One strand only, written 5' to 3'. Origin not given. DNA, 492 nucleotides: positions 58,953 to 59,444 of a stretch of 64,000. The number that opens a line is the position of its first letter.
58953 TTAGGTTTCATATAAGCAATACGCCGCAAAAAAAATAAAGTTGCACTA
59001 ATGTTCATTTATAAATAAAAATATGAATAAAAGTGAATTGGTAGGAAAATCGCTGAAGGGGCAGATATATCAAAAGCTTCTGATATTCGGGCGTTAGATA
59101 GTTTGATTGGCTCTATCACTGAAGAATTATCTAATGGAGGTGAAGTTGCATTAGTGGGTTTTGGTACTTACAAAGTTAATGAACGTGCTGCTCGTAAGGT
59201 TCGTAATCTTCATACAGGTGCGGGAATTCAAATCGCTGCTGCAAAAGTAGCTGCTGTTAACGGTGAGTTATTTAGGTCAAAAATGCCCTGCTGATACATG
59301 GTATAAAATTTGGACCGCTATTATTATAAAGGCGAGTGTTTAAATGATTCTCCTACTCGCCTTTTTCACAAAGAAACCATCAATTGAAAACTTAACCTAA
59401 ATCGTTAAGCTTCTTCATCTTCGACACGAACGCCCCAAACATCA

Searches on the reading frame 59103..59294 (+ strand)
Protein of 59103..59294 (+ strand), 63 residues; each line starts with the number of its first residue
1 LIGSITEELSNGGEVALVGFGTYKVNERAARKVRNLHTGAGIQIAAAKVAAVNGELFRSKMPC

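Call 72: search_protein_families(library=pfam, proteins=[window:59103-59294:+], max_evalue=0.001)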
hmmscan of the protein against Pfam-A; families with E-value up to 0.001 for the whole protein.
window:59103-59294:+ (63 aa): 1 family
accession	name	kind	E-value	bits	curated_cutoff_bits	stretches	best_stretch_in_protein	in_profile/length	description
PF00216.26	Bac_DNA_binding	-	1.7e-13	51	22.4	1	3-50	30-77/90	Bacterial DNA-binding protein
